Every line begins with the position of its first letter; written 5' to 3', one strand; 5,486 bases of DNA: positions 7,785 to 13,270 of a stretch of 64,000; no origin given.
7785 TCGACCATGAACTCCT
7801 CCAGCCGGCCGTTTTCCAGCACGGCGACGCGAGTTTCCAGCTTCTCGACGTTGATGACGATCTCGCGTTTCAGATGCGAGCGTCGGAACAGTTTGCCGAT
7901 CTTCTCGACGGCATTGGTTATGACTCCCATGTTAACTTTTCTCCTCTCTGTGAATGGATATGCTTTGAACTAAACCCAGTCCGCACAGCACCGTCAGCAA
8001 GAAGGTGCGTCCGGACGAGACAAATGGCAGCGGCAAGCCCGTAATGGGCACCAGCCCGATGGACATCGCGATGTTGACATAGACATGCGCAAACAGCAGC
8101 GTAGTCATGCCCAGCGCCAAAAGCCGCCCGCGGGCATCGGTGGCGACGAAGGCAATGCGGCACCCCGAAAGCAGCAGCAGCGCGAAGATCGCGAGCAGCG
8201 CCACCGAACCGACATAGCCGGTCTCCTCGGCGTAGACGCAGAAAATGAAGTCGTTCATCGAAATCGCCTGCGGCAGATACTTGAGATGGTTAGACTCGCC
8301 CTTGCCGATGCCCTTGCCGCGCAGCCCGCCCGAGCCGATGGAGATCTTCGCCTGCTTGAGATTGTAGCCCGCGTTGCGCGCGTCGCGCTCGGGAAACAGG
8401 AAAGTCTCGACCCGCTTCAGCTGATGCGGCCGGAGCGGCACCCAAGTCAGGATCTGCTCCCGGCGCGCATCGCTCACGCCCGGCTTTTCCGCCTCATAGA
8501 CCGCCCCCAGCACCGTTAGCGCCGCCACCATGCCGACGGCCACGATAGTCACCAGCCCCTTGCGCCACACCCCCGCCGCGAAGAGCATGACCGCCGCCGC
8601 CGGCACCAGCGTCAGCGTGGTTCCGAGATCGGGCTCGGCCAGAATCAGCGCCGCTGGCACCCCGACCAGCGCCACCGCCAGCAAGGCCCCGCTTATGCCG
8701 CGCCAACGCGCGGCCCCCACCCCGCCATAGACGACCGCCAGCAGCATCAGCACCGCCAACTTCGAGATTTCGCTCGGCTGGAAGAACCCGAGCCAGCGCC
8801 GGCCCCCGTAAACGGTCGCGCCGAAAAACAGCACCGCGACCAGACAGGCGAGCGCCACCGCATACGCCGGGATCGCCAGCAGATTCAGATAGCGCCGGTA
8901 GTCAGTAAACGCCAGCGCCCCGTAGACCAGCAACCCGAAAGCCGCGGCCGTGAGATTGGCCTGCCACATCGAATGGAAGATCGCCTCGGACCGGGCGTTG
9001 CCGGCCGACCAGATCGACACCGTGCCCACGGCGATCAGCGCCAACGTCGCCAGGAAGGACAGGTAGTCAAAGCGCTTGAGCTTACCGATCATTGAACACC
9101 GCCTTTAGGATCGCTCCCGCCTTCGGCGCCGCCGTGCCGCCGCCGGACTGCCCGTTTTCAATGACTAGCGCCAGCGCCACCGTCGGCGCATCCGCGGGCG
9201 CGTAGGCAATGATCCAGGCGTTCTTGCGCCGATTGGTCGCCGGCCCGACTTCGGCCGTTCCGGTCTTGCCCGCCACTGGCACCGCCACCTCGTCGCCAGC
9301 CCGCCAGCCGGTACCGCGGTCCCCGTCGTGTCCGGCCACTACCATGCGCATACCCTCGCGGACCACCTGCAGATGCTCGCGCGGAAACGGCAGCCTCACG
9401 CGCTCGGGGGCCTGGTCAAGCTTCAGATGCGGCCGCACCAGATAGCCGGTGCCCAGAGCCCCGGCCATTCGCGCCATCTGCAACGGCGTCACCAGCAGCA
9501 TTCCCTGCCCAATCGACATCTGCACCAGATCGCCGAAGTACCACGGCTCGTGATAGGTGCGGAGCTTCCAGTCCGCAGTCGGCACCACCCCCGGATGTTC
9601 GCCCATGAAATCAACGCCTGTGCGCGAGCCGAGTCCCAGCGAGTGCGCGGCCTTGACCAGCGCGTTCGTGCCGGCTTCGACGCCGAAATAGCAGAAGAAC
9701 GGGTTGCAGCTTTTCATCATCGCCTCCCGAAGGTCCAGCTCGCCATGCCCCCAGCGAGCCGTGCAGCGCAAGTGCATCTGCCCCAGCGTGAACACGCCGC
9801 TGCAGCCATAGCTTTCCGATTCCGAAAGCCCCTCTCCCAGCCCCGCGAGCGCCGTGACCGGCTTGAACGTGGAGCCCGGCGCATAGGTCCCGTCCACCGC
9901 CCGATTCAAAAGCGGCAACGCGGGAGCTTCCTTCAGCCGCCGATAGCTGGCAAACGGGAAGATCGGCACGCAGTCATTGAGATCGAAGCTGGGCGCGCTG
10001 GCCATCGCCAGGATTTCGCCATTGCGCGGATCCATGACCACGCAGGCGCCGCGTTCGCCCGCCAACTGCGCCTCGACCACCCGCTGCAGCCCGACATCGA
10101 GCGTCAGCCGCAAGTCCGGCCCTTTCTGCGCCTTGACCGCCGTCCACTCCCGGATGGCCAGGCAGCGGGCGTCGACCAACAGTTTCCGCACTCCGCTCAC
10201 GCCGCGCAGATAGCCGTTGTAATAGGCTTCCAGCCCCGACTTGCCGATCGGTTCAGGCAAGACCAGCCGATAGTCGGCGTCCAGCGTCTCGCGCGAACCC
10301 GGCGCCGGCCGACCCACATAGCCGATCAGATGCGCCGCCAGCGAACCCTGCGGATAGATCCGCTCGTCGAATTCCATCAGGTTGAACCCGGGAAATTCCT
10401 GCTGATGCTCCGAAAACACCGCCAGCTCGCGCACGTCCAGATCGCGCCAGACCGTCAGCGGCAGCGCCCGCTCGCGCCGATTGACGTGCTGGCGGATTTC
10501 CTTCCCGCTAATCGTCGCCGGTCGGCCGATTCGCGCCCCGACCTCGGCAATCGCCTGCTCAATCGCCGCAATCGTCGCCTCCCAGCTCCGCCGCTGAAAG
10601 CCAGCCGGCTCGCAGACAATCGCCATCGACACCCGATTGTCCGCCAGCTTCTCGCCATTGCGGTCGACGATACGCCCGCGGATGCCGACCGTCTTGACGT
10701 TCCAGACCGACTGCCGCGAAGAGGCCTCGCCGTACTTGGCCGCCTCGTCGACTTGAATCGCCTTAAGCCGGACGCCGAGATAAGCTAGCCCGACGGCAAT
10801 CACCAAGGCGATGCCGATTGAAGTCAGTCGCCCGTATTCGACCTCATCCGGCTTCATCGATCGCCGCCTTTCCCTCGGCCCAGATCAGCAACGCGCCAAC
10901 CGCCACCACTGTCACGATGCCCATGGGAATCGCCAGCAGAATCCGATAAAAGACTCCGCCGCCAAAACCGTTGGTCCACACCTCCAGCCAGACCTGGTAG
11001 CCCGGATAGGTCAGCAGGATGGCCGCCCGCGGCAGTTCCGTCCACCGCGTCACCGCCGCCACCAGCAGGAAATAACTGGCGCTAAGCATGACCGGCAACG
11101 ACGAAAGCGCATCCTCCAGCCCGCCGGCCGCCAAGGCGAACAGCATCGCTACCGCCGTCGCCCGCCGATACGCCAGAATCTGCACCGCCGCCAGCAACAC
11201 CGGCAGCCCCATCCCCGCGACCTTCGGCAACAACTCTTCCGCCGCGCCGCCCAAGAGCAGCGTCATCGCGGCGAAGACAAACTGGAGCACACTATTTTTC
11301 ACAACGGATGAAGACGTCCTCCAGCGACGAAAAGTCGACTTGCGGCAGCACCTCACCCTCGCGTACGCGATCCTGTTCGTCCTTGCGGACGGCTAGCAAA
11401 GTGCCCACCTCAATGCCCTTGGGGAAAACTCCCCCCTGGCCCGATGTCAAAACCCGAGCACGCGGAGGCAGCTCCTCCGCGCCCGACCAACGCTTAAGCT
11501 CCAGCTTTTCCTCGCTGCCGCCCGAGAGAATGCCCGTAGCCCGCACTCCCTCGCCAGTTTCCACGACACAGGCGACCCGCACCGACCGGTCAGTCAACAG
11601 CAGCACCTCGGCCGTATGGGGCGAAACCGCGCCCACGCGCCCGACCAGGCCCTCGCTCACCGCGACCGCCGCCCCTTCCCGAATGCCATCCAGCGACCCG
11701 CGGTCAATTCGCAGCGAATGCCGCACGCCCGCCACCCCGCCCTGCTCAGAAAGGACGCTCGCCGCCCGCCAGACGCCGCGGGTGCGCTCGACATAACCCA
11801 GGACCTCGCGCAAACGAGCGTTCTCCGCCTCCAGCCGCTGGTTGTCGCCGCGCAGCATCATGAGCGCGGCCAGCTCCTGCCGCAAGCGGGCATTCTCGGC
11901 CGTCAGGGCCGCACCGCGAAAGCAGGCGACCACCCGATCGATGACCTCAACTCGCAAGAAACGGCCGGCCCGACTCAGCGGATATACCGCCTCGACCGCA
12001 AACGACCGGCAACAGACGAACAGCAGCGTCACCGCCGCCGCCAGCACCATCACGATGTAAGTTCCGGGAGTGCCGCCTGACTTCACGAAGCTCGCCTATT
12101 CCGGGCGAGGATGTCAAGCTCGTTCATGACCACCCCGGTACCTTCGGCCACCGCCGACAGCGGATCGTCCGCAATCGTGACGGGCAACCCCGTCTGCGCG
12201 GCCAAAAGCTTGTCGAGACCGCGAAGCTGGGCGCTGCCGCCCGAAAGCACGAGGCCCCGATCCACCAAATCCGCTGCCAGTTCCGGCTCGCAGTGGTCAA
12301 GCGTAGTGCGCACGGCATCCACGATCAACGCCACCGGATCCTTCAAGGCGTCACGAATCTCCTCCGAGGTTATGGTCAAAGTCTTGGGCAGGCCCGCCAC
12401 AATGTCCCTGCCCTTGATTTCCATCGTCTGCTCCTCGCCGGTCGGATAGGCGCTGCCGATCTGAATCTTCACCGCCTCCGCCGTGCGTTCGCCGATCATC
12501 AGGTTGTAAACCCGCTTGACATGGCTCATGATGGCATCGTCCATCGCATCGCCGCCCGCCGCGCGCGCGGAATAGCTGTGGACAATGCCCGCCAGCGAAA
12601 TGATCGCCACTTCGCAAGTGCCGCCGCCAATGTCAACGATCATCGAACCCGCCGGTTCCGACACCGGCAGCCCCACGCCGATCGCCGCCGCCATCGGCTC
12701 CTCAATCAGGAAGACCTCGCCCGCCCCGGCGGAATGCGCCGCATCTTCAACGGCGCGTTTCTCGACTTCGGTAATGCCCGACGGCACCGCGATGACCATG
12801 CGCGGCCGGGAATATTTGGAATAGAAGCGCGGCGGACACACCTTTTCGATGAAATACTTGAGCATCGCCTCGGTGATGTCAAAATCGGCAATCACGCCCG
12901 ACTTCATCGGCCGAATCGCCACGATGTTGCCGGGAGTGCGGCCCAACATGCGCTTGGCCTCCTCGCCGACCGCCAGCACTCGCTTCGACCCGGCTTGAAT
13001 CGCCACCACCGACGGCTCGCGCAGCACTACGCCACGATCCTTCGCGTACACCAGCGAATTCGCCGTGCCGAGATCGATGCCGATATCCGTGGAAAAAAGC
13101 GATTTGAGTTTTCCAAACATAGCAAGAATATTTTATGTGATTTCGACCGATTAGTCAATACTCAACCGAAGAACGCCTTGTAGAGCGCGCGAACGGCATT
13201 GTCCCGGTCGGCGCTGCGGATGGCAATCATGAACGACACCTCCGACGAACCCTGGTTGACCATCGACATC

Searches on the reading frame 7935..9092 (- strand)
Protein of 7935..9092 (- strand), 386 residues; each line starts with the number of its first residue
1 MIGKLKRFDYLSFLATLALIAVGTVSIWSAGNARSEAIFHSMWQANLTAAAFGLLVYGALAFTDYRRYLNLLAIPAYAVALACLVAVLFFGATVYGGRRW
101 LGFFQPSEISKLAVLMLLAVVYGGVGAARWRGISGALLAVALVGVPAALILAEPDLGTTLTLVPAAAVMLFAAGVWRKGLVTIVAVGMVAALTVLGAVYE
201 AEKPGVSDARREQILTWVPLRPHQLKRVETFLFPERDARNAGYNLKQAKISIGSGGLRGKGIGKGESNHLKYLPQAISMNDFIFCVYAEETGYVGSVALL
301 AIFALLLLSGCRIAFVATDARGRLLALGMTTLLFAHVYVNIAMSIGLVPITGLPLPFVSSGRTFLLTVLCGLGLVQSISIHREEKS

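Call 81: search_protein_families(library=pfam, proteins=[window:7935-9092:-], max_evalue=0.001)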
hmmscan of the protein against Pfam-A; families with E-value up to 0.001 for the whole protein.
window:7935-9092:- (386 aa): 1 family
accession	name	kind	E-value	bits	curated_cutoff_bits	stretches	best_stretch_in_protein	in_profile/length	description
PF01098.24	FTSW_RODA_SPOVE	-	2e-71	241.3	26.4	1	13-383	4-355/356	Cell cycle protein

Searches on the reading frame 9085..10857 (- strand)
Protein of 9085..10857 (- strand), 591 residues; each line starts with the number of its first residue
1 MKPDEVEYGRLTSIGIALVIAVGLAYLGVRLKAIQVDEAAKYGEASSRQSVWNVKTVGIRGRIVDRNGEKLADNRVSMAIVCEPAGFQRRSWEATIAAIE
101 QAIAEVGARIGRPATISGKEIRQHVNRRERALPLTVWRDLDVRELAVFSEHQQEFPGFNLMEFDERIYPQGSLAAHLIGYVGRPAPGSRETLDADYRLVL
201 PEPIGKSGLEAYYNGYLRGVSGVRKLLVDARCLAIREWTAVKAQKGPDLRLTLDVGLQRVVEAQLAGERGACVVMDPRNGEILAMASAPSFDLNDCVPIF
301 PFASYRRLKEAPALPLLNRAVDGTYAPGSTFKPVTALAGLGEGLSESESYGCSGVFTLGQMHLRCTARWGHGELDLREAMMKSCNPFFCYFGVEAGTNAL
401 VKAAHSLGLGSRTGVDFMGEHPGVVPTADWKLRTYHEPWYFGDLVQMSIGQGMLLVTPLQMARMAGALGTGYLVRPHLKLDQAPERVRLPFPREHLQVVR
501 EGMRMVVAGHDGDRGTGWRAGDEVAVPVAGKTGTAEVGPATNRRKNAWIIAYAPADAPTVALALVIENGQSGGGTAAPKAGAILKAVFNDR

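Call 81: search_protein_families(library=pfam, proteins=[window:9085-10857:-], max_evalue=0.001)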
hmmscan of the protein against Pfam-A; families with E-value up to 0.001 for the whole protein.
window:9085-10857:- (591 aa): 2 families
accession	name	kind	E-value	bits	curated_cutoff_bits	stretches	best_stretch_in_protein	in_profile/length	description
PF00905.27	Transpeptidase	-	7.8e-61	206.3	22.1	1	270-584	1-298/299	Penicillin binding protein transpeptidase domain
PF03717.20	PBP_dimer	-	1.9e-31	110.3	24.4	1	58-231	4-172/180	Penicillin-binding Protein dimerisation domain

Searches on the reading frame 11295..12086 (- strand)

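Call 11: search_protein_families(library=pfam, proteins=[window:11295-12086:-], max_evalue=0.001)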
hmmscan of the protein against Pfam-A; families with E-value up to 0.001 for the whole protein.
window:11295-12086:- (264 aa): 1 family
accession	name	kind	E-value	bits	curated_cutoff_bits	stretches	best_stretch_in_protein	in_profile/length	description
PF04085.20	MreC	-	1.2e-34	119.6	28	1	121-260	9-145/147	Rod shape-determining protein MreC, barrel core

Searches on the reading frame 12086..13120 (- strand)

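Call 11: search_protein_families(library=pfam, proteins=[window:12086-13120:-], max_evalue=0.001)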
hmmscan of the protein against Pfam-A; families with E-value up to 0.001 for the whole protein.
window:12086-13120:- (345 aa): 5 families
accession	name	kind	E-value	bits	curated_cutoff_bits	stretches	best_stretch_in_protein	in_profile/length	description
PF06723.19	MreB_Mbl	-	6e-141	469.4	27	1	11-337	2-324/327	MreB/Mbl protein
PF00012.26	HSP70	-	4.3e-14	52.1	20.6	1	108-205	136-238/599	Hsp70 protein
PF14450.12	FtsA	-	1.4e-10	42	31.8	1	161-319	2-112/127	Cell division protein FtsA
PF00022.25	Actin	-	1.1e-08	34.6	27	1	25-203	20-189/410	Actin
PF11104.14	PilM_2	-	3.4e-05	23.4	27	0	290-331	278-318/340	Type IV pilus assembly protein PilM;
